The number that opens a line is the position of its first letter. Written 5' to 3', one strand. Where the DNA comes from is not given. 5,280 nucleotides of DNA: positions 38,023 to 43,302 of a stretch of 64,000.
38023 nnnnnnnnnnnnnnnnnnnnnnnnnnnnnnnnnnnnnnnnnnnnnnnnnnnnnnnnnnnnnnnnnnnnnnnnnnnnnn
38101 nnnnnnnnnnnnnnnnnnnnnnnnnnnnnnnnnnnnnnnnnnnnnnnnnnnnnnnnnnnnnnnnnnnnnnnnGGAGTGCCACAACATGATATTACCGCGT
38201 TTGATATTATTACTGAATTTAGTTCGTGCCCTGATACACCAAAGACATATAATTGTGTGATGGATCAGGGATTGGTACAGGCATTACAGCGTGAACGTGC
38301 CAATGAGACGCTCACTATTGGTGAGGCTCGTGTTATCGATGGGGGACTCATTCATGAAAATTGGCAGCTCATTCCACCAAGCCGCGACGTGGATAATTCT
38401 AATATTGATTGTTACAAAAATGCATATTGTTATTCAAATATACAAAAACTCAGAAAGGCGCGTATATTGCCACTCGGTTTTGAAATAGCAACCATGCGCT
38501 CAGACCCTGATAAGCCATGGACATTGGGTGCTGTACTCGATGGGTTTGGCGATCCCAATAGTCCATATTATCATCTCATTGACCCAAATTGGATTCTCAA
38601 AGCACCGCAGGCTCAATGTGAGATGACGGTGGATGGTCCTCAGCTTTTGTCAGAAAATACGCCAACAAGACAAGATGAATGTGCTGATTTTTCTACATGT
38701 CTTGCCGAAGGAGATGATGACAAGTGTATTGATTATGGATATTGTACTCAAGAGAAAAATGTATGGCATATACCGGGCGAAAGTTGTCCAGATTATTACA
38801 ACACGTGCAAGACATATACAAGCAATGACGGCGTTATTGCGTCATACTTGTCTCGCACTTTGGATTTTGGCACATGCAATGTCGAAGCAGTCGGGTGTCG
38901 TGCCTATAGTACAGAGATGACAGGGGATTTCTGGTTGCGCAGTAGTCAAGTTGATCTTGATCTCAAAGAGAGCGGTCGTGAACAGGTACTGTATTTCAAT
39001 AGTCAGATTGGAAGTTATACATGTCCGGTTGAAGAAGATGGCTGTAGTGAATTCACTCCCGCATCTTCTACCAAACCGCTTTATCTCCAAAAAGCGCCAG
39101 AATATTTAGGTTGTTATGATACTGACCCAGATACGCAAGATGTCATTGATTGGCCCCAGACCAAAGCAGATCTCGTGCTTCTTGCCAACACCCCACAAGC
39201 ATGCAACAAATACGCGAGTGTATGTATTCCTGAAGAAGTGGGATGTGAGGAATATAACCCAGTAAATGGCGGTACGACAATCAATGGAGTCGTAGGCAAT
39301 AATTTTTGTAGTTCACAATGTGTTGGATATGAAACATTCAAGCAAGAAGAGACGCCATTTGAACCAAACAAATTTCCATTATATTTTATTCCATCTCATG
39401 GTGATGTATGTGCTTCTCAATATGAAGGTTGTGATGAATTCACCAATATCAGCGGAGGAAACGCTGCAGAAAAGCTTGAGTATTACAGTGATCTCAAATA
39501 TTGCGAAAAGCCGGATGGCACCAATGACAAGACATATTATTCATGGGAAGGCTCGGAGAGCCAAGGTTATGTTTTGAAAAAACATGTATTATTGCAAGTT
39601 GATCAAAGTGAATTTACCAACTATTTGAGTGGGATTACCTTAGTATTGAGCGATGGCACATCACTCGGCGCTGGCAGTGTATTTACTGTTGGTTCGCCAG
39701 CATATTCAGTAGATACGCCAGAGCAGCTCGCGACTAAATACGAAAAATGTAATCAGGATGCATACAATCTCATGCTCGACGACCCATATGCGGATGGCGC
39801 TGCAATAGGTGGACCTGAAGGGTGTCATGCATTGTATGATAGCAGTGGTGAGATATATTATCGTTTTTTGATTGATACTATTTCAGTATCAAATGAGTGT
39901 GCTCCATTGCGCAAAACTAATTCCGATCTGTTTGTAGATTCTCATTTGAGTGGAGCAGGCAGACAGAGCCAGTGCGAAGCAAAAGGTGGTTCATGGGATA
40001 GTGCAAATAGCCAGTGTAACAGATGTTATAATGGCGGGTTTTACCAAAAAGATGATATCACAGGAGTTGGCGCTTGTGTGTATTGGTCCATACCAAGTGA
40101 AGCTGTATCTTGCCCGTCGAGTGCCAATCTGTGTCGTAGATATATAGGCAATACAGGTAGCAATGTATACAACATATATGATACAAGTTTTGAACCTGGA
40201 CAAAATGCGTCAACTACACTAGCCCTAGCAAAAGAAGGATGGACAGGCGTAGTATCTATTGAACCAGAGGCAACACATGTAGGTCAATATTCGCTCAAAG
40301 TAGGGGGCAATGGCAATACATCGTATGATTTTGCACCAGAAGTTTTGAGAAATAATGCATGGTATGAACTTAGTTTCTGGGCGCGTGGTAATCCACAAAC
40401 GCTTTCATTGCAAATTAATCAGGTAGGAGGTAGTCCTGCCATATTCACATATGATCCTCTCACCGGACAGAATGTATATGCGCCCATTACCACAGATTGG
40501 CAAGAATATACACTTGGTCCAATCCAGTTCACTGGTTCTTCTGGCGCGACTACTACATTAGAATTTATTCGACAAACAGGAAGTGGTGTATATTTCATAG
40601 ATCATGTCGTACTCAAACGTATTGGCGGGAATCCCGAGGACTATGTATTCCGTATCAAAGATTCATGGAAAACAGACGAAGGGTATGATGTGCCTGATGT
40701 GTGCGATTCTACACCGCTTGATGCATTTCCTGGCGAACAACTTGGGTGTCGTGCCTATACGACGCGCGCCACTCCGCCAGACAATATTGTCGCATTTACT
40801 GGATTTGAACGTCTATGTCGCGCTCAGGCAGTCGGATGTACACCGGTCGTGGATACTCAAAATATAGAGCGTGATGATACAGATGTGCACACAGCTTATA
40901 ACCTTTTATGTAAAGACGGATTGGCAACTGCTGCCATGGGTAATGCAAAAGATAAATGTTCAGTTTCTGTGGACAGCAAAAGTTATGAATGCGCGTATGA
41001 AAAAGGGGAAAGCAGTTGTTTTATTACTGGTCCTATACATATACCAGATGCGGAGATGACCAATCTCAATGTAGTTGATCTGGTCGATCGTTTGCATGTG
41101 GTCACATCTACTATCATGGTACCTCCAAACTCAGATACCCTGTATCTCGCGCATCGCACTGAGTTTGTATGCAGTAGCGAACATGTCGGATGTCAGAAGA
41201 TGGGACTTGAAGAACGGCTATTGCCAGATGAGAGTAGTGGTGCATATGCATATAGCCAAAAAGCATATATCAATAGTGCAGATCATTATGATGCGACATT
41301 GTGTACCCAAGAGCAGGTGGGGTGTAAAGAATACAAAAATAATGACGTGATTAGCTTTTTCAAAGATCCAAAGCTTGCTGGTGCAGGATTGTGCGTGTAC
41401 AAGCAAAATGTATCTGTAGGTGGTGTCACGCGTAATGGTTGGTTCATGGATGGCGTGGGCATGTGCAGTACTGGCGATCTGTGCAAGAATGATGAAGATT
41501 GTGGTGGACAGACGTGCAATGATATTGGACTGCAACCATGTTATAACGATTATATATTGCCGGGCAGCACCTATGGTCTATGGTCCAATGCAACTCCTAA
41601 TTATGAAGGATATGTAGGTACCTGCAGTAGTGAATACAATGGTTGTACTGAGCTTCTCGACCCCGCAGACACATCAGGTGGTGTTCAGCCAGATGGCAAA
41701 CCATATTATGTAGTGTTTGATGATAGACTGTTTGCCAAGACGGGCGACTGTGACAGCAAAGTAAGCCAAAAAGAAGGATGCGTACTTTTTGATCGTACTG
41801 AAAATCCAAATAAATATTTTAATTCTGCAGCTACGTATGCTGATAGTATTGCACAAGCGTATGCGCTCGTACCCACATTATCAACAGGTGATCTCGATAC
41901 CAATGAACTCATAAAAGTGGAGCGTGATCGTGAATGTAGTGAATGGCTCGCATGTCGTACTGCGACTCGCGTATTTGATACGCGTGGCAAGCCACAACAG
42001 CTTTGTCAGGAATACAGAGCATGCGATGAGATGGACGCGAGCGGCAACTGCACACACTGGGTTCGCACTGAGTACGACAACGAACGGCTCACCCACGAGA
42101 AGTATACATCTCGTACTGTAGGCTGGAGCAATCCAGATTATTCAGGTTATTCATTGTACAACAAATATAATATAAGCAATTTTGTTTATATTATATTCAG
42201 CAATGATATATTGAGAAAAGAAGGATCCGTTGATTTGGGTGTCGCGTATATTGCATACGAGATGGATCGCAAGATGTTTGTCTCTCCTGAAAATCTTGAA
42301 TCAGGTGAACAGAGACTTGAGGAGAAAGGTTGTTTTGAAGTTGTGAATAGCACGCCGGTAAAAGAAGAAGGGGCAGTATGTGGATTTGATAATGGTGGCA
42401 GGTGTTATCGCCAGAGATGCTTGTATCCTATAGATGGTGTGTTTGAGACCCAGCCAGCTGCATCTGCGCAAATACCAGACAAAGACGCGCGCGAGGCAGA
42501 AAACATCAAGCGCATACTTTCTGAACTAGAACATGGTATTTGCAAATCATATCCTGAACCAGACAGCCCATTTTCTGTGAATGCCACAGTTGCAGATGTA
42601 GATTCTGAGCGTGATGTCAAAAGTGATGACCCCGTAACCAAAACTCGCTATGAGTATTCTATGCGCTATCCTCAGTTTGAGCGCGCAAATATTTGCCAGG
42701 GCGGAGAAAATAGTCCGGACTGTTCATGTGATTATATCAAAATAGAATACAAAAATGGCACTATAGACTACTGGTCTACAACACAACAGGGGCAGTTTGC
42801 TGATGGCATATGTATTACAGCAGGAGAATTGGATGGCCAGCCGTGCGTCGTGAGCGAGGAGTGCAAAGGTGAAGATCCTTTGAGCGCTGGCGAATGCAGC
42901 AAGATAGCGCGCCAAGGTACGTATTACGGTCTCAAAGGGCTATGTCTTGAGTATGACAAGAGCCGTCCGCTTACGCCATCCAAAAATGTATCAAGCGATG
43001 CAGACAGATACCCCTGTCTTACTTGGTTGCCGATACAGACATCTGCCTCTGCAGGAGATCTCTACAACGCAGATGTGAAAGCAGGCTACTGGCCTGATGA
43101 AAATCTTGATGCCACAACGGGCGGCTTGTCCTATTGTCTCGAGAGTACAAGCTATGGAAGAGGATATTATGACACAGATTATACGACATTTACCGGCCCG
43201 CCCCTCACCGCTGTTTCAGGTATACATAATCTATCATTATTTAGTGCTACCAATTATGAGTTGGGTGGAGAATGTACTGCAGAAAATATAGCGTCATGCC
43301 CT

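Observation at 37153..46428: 3091-aa secreted cysteine-rich giant protein with a recurring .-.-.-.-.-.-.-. module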

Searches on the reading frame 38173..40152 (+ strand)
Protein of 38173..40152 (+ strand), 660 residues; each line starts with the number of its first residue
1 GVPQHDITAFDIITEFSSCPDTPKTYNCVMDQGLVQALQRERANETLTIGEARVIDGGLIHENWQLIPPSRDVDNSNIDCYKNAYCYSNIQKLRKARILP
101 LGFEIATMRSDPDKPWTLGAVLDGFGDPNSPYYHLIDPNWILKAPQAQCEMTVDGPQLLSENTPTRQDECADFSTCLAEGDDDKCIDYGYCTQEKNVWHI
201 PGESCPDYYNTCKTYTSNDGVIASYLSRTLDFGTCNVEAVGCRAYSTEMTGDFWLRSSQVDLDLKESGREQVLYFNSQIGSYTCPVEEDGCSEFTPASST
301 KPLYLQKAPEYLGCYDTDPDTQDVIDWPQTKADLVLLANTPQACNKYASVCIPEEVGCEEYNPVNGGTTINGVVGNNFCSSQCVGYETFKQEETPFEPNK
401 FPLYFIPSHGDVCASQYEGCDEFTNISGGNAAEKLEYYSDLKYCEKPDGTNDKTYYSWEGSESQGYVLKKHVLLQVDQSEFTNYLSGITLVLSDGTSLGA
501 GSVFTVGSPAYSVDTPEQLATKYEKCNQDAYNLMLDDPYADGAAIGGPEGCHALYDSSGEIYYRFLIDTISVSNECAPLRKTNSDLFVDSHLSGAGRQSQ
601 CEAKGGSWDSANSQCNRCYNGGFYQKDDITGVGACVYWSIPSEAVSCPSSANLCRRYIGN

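Call 58: predict_structure(alignment_id=A4)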
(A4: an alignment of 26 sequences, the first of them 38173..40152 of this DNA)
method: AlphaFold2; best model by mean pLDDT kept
length: 660 residues; sequences in the alignment: 26
mean_pLDDT: 71.0   pTM: 0.43
mean pLDDT of the five models: 71.0, 69.8, 68.0, 65.0, 63.1
residues with pLDDT >= 90: 208; 70-90: 186; 50-70: 93; < 50: 173
segments of 3 or more residues with pLDDT < 50: 1-5, 192-246, 253-256, 268-284, 286-292, 296-299, 302-309, 348-393, 398-411, 657-660
pLDDT, mean of each block of 10 residues (from residue 1): 49 90 86 91 86 85 91 84 92 87 86 90 86 84 84 71 74 73 70 41 37 36 33 34 43 52 54 40 42 48 47 62 53 60 57 34 36 28 32 49 38 69 78 81 93 91 74 94 91 90 93 93 93 84 78 95 94 94 89 92 93 93 87 90 87 55
secondary structure, 60 per line:
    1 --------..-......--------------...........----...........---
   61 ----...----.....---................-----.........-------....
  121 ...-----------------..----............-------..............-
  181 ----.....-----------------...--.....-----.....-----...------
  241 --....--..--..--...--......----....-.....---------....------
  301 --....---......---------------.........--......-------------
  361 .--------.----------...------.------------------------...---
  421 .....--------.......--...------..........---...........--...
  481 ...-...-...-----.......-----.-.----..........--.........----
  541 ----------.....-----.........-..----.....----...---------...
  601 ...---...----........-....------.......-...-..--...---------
elements in order (helices of 4 or more, strands of 3 or more residues): H12-17 H32-42 H49-57 E65-67 H72-76 H80-83 E84-86 H87-95 H101-109 H118-123 E147-158 E166-179 E185-189 E212-216 E222-226 E243-246 H262-267 E272-275 H277-281 E291-294 E303-306 H310-315 H331-339 H342-346 E421-425 E434-440 E443-445 E452-461 E465-475 H478-483 E489-491 E497-499 H500-503 H516-525 H528-536 E551-555 E561-565 E577-581 E586-588 H598-603 E607-609 E614-618 E623-626 E633-639

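Call 61: fold_search(model_id=the predicted structure, library=pdb)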
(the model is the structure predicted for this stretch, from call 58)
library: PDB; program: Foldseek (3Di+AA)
matches with E <= 10: 418; with E <= 0.001: 0
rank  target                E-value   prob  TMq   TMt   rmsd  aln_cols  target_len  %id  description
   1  2adv_C                2.0e-01  0.06  0.06  0.07  21.6       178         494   12  Crystal Structures Of Glutaryl 7-Aminocephalosporanic Acid Acylase: mutational study of activation mechanism (released 2006-01-24)
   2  2ae5_B                3.4e-01  0.05  0.06  0.07  21.6       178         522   12  Glutaryl 7-Aminocephalosporanic Acid Acylase: mutational study of activation mechanism (released 2006-01-24)
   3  1qg0_A                3.8e-01  0.06  0.05  0.09  19.0       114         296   13  WILD-TYPE PEA FNR (released 1999-04-27)
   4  1gaw_B                4.0e-01  0.06  0.05  0.09  18.8       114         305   12  CRYSTAL STRUCTURE ANALYSIS OF THE FERREDOXIN-NADP+ REDUCTASE FROM MAIZE LEAF (released 2001-02-07)
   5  4af6_A                4.2e-01  0.06  0.05  0.09  18.7       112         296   13  PEA FNR L268V MUTANT (released 2012-05-30)
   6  3w5v_A                4.2e-01  0.06  0.05  0.09  20.0       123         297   13  Cross-linked complex between Ferredoxin and Ferredoxin-NADP+ reductase (released 2013-06-19)
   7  1gaw_A                4.2e-01  0.06  0.05  0.09  18.8       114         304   12  CRYSTAL STRUCTURE ANALYSIS OF THE FERREDOXIN-NADP+ REDUCTASE FROM MAIZE LEAF (released 2001-02-07)
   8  1gk0_B                4.2e-01  0.05  0.06  0.07  21.4       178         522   12  Structure-based prediction of modifications in glutarylamidase to allow single-step enzymatic production of 7-aminocep (released 2002-01-01)
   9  4qw2_B                4.5e-01  0.04  0.05  0.13  17.6       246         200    8  FMRP N-terminal domain (R138Q) (released 2014-12-03)
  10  9ean_A                4.5e-01  0.02  0.06  0.07  22.5       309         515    7  Murine norovirus allosteric escape mutant D348E (released 2025-05-07)
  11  1frq                  5.0e-01  0.06  0.05  0.09  18.9       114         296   12  FERREDOXIN:NADP+ OXIDOREDUCTASE (FERREDOXIN REDUCTASE) MUTANT E312A (released 1998-10-14)
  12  1qfy_B                5.9e-01  0.06  0.05  0.09  19.0       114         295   10  PEA FNR Y308S MUTANT IN COMPLEX WITH NADP+ (released 1999-04-27)
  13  1qga_A                6.2e-01  0.06  0.05  0.09  18.4       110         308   14  PEA FNR Y308W MUTANT IN COMPLEX WITH NADP+ (released 1999-04-27)
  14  5hu6_C                6.2e-01  0.04  0.06  0.13  19.9       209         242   10  Structure of the T. brucei haptoglobin-haemoglobin receptor bound to human haptolgobin-haemoglobin (released 2016-03-02)
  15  3w5u_A                7.0e-01  0.05  0.05  0.09  18.7       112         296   12  Cross-linked complex between Ferredoxin and Ferredoxin-NADP+ reductase (released 2013-06-19)
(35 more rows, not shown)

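Call 66: fold_search(model_id=the predicted structure, library=viral)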
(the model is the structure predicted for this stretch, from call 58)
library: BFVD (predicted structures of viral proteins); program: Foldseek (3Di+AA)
matches with E <= 10: 302; with E <= 0.001: 0
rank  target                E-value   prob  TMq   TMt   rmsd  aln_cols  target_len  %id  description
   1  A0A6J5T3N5            1.2e-01  0.03  0.06  0.08  33.1       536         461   10  Uncharacterized protein [uncultured Caudovirales phage]
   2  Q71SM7                1.5e-01  0.14  0.06  0.10  18.8       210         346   10  Genome polyprotein (Fragment) [Saboya virus]
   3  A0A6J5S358            1.8e-01  0.03  0.07  0.05  41.8       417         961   12  Major tropism determinant N-terminal domain-containing protein [uncultured Caudovirales phage]
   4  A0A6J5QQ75            1.9e-01  0.03  0.05  0.09  35.6       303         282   10  Tail fiber protein [uncultured Caudovirales phage]
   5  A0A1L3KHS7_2          2.3e-01  0.02  0.07  0.05  24.1       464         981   11  (no name in the UniProt tables at hand)
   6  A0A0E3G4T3            2.5e-01  0.01  0.05  0.05  48.5       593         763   10  Tail fiber [Synechococcus phage ACG-2014f]
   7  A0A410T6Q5            3.0e-01  0.01  0.06  0.05  39.0       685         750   11  (no name in the UniProt tables at hand)
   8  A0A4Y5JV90            3.0e-01  0.01  0.07  0.05  46.1       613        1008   13  Putative tail fiber protein H [Pseudomonas phage vB_PaeM_PA5oct]
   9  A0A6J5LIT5            3.2e-01  0.02  0.07  0.06  23.4       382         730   12  Uncharacterized protein [uncultured Caudovirales phage]
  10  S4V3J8                3.7e-01  0.01  0.05  0.05  26.6       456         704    8  (no name in the UniProt tables at hand)
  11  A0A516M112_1          4.2e-01  0.01  0.06  0.05  49.4       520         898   13  (no name in the UniProt tables at hand)
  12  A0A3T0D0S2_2          4.2e-01  0.01  0.04  0.03  42.2       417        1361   11  (no name in the UniProt tables at hand)
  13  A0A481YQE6            4.4e-01  0.01  0.06  0.08  22.8       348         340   12  Collagen triple helix repeat protein [Iridovirus LCIVAC01]
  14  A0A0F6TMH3            4.9e-01  0.02  0.04  0.08  28.8       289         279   13  6-phosphogluconate dehydrogenase [Botryosphaeria dothidea RNA virus 1]
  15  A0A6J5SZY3            5.5e-01  0.01  0.05  0.03  37.0       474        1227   10  Ig [uncultured Caudovirales phage]
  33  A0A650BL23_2          1.2e+00  0.01  0.05  0.04  26.6       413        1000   10  Structural polyprotein [Botrylloides leachii nidovirus]
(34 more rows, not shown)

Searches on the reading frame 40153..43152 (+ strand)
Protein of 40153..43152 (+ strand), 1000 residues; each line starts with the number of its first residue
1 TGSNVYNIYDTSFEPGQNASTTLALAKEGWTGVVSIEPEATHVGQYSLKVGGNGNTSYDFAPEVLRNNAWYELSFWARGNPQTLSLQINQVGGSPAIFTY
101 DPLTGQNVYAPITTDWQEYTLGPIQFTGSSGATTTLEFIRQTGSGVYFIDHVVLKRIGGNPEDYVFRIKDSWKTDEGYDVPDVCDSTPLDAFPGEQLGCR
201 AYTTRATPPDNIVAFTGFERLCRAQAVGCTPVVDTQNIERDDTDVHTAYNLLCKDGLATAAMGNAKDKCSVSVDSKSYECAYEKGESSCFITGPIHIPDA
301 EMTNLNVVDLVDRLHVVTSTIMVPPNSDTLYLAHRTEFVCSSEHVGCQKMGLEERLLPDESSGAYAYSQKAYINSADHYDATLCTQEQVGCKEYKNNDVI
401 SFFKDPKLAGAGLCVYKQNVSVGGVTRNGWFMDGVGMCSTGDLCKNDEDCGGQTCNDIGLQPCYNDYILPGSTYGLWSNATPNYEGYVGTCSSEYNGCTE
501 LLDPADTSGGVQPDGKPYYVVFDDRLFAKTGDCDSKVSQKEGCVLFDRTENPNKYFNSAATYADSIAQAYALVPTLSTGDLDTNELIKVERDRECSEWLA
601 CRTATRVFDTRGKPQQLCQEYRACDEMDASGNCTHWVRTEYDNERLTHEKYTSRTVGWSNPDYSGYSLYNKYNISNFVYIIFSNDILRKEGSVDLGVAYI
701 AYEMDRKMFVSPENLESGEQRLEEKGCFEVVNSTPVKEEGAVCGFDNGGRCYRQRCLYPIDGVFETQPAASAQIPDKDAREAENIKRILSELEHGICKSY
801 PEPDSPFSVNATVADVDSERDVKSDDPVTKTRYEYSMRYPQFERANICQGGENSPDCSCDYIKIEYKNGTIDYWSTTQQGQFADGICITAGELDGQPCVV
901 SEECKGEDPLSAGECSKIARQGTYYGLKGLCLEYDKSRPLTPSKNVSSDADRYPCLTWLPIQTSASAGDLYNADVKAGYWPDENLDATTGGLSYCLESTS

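Call 76: search_protein_families(library=pfam, alignment_id=A6, max_evalue=0.1)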
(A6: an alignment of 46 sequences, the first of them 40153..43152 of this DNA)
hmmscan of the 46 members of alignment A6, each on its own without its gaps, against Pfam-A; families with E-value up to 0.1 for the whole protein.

A. member 1, window:40153-43152:+ (1000 aa): 0 families

B. families by the number of members that match (of 46 scanned): 9 families
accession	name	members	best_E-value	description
PF02018.23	CBM_4_9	17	1.3e-05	Carbohydrate binding domain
PF03944.20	Endotoxin_C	3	6.2e-05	delta endotoxin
PF09864.15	MliC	1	0.047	Membrane-bound lysozyme-inhibitor of c-type lysozyme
PF19059.5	DUF5755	1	0.048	Family of unknown function (DUF5755)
PF07675.18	Cleaved_Adhesin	1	0.053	Cleaved Adhesin Domain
PF19301.5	LigXa_C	1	0.065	LigXa C-terminal domain like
PF00754.31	F5_F8_type_C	1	0.08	F5/8 type C domain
PF09329.16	zf-primase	1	0.093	Primase zinc finger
PF13385.13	Laminin_G_3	1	0.095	Concanavalin A-like lectin/glucanases superfamily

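Call 79: search_solved_structures(query=A6, max_evalue=10)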
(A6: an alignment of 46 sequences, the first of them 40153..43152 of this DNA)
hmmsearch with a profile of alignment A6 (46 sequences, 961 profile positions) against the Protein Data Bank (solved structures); distinct sequences matched with E-value up to 10: 3.
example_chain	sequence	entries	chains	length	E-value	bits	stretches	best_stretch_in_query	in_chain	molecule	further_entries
3jxs_A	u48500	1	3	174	0.37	12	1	62-161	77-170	Xylanase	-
1k42_A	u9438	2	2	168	0.96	10.6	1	63-155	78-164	Xylanase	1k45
6lpm_A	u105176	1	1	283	2.8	9.1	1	451-482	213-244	Exodeoxyribonuclease III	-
